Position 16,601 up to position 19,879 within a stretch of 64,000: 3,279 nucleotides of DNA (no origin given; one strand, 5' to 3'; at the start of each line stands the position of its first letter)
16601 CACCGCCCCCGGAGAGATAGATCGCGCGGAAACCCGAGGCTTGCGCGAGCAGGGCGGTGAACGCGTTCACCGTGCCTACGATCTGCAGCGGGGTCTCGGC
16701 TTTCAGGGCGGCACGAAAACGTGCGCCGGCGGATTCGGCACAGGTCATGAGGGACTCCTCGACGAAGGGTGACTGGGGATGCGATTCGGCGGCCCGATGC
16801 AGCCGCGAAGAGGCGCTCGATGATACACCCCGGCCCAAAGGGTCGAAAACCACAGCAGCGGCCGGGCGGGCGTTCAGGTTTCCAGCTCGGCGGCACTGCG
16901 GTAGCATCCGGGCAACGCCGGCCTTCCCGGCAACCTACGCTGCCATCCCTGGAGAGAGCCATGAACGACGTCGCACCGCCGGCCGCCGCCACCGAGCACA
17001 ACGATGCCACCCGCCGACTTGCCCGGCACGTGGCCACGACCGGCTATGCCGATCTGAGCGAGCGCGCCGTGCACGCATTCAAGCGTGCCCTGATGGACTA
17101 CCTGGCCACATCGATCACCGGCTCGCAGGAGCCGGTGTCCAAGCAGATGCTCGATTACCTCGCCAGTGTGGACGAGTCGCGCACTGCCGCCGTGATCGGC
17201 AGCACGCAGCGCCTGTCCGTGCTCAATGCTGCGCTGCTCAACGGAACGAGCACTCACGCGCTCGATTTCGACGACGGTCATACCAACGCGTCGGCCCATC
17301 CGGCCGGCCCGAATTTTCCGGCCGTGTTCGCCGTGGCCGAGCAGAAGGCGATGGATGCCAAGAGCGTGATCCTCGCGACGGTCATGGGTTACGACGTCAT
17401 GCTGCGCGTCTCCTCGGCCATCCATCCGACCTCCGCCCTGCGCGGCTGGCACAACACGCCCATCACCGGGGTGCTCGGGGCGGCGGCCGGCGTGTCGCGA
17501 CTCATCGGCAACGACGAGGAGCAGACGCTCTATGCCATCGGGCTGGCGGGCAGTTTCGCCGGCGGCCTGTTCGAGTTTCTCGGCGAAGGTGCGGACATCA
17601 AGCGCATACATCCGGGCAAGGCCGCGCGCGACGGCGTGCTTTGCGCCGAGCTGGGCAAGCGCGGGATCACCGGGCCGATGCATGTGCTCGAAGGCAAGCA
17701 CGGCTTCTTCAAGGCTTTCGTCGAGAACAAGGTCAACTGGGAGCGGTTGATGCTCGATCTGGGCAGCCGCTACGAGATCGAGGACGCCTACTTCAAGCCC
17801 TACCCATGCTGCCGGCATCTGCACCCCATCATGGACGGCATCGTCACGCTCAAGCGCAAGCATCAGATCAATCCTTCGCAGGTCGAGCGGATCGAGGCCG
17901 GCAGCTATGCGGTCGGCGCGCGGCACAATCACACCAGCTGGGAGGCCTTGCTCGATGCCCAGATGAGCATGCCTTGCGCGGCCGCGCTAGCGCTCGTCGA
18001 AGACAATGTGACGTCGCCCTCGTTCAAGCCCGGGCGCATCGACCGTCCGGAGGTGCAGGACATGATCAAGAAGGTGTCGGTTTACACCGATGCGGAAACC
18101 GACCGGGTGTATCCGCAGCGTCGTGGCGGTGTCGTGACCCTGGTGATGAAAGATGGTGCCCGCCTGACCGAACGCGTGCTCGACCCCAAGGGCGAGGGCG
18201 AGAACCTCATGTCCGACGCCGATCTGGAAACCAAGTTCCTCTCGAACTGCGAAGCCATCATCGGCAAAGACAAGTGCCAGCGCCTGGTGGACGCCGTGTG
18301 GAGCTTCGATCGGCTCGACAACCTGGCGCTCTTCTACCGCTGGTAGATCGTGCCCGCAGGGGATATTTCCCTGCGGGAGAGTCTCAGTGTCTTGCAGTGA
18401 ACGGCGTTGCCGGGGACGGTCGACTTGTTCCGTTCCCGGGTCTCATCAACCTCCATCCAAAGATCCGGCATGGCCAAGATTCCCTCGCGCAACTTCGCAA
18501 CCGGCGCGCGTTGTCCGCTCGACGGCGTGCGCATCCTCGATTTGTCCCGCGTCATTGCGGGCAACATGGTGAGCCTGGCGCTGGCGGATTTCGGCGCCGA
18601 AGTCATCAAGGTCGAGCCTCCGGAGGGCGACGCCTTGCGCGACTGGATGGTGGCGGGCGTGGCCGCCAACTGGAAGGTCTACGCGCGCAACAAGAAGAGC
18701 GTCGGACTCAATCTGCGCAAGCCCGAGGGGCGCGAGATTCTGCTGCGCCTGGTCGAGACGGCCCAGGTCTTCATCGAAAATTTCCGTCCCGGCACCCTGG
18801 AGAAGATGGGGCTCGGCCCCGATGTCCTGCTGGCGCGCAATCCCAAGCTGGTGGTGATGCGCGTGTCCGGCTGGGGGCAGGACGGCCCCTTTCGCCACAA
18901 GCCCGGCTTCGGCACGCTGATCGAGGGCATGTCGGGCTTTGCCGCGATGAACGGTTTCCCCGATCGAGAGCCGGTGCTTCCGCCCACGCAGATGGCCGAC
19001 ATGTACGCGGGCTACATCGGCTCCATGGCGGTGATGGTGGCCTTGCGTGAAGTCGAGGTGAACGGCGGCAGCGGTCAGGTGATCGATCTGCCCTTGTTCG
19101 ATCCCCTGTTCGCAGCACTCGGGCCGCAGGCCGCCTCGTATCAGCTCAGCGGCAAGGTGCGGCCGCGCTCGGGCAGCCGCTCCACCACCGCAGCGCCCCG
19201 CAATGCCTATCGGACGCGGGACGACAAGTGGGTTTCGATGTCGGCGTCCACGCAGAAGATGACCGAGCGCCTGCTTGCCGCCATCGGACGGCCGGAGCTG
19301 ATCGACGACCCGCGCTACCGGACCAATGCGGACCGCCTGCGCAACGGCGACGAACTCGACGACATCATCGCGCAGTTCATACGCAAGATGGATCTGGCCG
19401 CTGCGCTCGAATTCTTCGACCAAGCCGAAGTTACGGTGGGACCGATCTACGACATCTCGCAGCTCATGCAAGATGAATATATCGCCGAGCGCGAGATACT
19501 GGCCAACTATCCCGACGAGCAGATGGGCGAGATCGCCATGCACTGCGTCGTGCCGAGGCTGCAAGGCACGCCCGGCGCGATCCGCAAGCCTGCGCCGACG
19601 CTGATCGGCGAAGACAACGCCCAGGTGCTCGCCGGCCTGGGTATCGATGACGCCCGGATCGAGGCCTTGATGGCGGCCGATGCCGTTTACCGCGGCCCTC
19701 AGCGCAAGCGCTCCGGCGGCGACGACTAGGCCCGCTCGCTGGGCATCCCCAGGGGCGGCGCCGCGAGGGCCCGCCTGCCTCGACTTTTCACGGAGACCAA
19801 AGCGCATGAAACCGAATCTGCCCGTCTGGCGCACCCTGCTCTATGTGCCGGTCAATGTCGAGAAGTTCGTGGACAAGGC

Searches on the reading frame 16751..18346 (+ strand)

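Call 25: search_protein_families(library=pfam, proteins=[window:16751-18346:+], max_evalue=0.00001)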
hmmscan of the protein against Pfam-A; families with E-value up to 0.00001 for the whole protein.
window:16751-18346:+ (531 aa): 2 families
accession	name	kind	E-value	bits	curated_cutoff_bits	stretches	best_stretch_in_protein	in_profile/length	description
PF03972.19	MmgE_PrpD_N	-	3e-67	226.9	32.1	1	88-326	1-238/244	MmgE/PrpD N-terminal domain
PF19305.4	MmgE_PrpD_C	-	1.4e-36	126.3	32.1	1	351-517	1-171/173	MmgE/PrpD C-terminal domain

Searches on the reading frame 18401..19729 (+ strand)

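Call 25: search_protein_families(library=pfam, proteins=[window:18401-19729:+], max_evalue=0.00001)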
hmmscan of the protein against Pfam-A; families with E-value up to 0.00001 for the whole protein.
window:18401-19729:+ (442 aa): 1 family
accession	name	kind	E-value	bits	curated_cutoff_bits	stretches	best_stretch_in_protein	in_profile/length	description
PF02515.22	CoA_transf_3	-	4.6e-113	378.5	23.3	1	40-406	1-366/366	CoA-transferase family III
